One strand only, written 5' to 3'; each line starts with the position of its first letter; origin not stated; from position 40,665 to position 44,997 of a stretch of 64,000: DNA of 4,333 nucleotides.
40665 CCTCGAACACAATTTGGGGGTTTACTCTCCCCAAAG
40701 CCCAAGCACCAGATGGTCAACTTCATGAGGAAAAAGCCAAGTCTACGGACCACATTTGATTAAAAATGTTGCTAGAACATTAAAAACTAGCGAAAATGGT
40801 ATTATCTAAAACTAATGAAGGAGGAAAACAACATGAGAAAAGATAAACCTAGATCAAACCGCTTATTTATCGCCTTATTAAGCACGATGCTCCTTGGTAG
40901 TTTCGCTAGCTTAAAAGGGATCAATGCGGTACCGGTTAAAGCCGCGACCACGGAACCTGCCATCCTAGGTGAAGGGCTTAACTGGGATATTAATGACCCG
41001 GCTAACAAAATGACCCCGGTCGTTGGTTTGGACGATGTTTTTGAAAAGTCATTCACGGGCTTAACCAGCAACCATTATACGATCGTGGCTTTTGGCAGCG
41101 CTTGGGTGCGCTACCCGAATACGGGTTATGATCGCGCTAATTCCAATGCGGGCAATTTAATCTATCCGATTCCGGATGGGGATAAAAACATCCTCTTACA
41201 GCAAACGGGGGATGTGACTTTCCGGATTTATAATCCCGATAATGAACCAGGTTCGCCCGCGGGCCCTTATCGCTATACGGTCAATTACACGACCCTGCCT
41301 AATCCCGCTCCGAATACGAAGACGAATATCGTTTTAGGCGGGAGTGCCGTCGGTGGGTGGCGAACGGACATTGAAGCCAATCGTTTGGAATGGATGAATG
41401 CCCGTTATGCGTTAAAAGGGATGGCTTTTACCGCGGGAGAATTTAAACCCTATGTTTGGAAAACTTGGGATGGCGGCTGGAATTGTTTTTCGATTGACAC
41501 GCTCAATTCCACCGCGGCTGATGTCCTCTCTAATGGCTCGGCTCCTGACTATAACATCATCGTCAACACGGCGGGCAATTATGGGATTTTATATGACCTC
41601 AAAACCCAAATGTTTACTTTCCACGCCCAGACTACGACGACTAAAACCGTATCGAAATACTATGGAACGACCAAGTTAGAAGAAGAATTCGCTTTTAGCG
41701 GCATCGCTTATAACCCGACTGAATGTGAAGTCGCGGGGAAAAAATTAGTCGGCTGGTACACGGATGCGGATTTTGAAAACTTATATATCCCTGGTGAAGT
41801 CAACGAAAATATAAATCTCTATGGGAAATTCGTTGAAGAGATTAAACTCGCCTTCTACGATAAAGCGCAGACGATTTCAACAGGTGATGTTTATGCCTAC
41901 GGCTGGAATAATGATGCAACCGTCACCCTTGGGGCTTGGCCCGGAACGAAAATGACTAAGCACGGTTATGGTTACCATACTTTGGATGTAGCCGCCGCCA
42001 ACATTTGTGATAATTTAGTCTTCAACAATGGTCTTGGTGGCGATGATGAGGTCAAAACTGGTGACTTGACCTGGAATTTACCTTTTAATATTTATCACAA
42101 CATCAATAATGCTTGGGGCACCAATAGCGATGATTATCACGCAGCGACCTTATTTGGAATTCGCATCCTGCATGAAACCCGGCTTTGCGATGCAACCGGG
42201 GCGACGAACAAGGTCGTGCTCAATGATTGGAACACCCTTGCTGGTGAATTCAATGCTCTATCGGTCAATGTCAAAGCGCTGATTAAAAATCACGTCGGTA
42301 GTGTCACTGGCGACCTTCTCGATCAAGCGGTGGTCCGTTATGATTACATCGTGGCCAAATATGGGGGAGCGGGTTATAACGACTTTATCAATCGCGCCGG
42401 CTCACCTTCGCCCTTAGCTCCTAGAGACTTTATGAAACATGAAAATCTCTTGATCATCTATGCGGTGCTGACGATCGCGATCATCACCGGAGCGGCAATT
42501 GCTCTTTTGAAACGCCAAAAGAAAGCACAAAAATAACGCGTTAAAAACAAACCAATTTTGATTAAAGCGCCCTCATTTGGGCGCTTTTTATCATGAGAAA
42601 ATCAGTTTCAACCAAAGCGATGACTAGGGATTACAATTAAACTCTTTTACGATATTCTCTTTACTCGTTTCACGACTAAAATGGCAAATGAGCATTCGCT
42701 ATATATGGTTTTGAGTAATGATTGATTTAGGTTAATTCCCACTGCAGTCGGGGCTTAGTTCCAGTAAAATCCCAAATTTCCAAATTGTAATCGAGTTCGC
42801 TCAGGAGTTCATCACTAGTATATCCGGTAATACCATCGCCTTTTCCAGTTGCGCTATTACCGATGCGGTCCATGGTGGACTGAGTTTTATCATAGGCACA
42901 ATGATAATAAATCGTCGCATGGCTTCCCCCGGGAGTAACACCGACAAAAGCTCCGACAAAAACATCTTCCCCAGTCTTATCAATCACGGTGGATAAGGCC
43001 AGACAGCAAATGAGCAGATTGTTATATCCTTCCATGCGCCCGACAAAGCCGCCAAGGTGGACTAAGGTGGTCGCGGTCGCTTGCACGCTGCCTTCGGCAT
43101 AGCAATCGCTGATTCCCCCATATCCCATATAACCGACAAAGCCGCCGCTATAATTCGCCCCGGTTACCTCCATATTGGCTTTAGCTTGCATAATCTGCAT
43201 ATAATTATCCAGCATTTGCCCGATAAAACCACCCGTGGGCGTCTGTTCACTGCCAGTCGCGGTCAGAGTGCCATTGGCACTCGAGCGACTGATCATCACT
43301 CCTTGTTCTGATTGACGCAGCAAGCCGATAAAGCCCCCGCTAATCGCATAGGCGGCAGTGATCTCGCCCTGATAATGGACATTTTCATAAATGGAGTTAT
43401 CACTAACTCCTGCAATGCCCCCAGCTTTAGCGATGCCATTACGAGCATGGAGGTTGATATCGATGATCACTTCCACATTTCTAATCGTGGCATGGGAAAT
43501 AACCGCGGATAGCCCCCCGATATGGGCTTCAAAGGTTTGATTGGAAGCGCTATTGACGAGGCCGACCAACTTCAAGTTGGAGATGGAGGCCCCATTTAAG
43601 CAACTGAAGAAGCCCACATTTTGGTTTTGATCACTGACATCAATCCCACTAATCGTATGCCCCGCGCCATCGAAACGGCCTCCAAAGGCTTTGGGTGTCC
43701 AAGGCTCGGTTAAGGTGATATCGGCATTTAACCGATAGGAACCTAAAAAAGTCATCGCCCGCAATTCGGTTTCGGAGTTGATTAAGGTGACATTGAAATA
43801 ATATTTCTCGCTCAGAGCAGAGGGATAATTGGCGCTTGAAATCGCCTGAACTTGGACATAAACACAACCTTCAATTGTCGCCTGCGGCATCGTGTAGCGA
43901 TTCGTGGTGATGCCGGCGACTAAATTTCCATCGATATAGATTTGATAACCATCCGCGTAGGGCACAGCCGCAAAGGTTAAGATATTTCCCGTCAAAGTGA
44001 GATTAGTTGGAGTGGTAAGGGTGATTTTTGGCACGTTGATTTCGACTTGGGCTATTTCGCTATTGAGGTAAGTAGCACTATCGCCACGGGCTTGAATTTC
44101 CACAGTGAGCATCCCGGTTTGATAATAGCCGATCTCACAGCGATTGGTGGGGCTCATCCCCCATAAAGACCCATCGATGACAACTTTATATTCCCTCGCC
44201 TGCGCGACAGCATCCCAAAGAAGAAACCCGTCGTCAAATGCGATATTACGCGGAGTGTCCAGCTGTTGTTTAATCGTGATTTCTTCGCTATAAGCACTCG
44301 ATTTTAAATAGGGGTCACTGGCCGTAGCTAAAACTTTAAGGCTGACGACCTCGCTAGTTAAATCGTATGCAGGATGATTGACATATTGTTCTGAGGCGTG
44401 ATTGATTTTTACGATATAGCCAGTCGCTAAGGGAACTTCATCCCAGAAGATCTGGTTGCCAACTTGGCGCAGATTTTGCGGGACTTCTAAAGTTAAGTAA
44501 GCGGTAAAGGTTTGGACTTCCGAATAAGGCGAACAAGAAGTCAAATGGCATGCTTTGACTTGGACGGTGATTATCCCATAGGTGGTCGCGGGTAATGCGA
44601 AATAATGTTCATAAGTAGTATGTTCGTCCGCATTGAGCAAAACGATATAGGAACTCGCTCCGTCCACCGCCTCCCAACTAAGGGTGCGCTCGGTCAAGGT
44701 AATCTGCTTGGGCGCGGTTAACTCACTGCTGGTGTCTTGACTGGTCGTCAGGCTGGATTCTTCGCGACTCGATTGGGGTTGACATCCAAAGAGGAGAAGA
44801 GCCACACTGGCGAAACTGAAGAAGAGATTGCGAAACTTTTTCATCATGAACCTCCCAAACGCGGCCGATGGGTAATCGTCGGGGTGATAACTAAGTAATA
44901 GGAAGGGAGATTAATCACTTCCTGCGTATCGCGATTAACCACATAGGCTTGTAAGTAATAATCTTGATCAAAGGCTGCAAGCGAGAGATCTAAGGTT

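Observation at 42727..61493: Polycistronic minus-strand glycan-utilisation locus of about 17.6 kb, with gene content pointing to α/β-mannoside or N-glycan catabolism.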

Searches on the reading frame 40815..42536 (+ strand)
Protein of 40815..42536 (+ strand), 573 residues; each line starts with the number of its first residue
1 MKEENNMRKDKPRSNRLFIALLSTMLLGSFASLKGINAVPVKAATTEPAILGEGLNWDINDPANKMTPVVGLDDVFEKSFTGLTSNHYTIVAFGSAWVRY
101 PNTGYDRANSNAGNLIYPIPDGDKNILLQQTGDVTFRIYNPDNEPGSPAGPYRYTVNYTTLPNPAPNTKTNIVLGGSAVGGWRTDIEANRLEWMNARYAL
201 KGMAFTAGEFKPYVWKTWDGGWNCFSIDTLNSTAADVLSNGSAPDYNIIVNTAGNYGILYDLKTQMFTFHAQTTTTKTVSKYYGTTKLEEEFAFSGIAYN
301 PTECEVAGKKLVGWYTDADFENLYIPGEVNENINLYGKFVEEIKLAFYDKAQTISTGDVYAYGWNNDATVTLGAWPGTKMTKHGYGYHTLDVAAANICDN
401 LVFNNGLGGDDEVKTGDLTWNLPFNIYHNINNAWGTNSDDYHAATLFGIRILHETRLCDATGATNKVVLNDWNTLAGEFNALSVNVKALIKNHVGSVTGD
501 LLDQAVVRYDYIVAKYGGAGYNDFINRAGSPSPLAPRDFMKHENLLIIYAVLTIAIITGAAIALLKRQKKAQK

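Call 5: search_protein_families(library=pfam, proteins=[window:40815-42536:+], max_evalue=0.01)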
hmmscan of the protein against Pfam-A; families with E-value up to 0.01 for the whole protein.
window:40815-42536:+ (573 aa): 2 families
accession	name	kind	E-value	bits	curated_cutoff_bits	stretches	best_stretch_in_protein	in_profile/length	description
PF16738.10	CBM26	-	2.3e-08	34.5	28.1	1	357-408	10-61/70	Starch-binding module 26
PF09479.16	Flg_new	-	0.0021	18.6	27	1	298-338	22-65/65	Listeria-Bacteroides repeat domain (List_Bact_rpt)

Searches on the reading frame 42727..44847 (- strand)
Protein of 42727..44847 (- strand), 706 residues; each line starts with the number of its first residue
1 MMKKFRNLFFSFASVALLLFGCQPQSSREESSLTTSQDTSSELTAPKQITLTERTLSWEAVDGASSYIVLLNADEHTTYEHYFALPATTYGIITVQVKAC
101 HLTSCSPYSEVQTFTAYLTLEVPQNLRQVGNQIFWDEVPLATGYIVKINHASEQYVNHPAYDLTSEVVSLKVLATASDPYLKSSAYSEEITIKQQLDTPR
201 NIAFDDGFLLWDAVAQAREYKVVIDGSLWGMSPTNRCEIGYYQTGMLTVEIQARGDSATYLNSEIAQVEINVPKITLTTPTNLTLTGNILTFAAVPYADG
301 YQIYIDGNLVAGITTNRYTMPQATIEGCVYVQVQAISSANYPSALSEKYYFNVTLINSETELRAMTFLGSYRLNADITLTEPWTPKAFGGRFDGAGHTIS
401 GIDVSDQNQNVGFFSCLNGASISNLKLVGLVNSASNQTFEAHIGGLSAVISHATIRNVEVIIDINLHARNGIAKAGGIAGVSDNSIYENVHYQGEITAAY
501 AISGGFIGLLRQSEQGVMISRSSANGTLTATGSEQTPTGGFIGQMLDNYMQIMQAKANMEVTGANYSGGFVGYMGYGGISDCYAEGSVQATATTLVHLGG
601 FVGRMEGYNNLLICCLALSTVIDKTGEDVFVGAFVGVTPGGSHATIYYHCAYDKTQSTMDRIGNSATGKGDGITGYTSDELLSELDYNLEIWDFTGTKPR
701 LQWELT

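Call 4: search_protein_families(library=pfam, proteins=[window:42727-44847:-], max_evalue=0.01)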
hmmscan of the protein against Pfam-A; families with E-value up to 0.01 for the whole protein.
window:42727-44847:- (706 aa): 1 family
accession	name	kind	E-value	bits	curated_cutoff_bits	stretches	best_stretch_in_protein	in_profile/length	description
PF07581.17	Glug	-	0.00083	20.1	20.5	1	563-588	1-27/28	The GLUG motif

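Call 30: search_protein_families(library=pfam, proteins=[window:42727-44847:-], max_evalue=5)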
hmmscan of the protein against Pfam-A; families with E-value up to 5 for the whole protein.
window:42727-44847:- (706 aa): 4 families
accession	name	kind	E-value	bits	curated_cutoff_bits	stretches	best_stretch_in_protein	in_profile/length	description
PF07581.17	Glug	-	0.00083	20.1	20.5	1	563-588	1-27/28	The GLUG motif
PF16386.10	DUF4995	-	0.063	13.8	28.4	1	7-40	4-37/73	Domain of unknown function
PF04715.19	Anth_synt_I_N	-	0.17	12.6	23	1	533-580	57-102/140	Anthranilate synthase component I, N terminal region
PF13290.12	CHB_HEX_C_1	-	0.25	11.7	22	1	177-207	30-59/67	Chitobiase/beta-hexosaminidase C-terminal domain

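Call 31: search_protein_families(library=ncbifam, proteins=[window:42727-44847:-], max_evalue=0.01)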
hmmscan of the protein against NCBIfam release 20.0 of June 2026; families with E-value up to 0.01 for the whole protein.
window:42727-44847:- (706 aa): 0 families
